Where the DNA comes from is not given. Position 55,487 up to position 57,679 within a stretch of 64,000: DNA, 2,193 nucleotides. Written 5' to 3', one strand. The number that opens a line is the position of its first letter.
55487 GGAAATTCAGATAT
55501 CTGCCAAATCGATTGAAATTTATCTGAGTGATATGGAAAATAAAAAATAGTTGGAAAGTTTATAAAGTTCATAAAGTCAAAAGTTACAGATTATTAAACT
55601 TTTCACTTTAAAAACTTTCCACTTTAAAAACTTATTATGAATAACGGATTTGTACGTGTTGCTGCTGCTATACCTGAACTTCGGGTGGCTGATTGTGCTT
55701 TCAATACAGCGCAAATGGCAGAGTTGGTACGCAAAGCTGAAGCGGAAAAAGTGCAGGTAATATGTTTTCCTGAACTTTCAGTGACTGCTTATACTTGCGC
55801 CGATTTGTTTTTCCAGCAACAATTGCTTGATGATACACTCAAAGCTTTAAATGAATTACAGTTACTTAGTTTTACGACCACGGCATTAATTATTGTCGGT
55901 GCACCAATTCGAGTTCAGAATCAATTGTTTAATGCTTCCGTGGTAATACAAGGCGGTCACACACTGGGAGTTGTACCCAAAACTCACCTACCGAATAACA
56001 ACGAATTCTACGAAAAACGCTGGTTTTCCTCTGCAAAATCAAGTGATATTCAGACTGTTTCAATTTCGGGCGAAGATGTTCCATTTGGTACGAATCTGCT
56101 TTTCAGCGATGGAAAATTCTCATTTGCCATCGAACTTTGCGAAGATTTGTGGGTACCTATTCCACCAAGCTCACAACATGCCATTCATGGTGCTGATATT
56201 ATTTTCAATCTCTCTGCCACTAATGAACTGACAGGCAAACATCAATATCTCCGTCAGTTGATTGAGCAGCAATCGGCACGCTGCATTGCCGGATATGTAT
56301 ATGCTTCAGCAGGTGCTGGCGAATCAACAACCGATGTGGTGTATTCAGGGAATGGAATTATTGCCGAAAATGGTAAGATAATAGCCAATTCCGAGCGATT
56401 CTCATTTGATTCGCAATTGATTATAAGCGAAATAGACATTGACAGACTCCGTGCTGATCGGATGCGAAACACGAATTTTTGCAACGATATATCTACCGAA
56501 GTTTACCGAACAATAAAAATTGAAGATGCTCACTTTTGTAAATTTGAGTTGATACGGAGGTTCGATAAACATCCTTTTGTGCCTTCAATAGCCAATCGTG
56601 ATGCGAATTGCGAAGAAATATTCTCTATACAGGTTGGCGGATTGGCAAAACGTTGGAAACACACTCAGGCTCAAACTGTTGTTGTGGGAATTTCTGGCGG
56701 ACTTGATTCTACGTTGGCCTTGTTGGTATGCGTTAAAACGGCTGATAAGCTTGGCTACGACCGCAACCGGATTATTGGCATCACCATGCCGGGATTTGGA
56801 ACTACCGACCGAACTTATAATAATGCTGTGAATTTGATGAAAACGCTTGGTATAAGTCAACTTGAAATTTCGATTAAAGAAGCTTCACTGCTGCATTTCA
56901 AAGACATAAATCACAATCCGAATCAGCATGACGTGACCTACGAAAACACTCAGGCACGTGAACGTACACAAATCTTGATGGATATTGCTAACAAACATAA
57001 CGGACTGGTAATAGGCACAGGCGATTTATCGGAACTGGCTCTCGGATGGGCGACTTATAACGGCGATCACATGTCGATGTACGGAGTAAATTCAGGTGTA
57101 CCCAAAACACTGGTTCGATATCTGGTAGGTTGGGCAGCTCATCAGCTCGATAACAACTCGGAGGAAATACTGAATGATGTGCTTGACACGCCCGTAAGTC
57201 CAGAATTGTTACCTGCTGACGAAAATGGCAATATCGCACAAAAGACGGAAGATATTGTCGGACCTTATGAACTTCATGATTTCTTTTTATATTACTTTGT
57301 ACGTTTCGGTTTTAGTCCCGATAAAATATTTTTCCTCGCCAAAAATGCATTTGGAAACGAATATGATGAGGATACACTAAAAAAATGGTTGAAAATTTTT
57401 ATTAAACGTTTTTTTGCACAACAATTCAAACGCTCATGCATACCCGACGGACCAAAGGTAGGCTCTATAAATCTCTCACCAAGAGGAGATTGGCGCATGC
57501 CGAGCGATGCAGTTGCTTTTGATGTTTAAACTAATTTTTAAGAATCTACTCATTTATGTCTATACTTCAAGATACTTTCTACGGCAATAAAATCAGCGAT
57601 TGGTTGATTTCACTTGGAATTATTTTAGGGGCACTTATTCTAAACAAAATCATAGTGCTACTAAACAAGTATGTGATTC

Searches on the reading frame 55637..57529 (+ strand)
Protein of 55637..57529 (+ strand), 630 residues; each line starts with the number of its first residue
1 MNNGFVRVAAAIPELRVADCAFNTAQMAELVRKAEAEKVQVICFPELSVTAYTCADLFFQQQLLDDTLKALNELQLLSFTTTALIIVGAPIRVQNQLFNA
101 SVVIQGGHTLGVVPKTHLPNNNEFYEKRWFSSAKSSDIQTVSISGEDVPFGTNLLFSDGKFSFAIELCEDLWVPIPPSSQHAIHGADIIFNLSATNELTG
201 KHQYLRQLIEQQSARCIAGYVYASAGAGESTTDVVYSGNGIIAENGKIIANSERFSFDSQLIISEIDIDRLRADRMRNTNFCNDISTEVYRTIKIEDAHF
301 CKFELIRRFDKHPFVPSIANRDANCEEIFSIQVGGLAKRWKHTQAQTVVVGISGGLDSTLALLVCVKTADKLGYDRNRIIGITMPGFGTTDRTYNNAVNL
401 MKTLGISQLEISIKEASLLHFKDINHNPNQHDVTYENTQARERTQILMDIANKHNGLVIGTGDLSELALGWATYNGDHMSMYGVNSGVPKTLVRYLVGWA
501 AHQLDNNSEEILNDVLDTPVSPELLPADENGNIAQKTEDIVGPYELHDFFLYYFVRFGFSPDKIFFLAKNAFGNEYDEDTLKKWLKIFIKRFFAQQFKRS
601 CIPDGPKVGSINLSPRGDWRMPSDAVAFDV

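Call 14: search_protein_families(library=pfam, proteins=[window:55637-57529:+], max_evalue=0.001)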
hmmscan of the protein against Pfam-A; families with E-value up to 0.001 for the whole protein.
window:55637-57529:+ (630 aa): 2 families
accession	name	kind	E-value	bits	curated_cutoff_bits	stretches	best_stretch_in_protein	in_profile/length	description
PF02540.23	NAD_synthase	-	1.2e-31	110.2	21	1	336-501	9-167/242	NAD synthase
PF00795.27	CN_hydrolase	-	4.3e-18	66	23.2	1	10-275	4-255/256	Carbon-nitrogen hydrolase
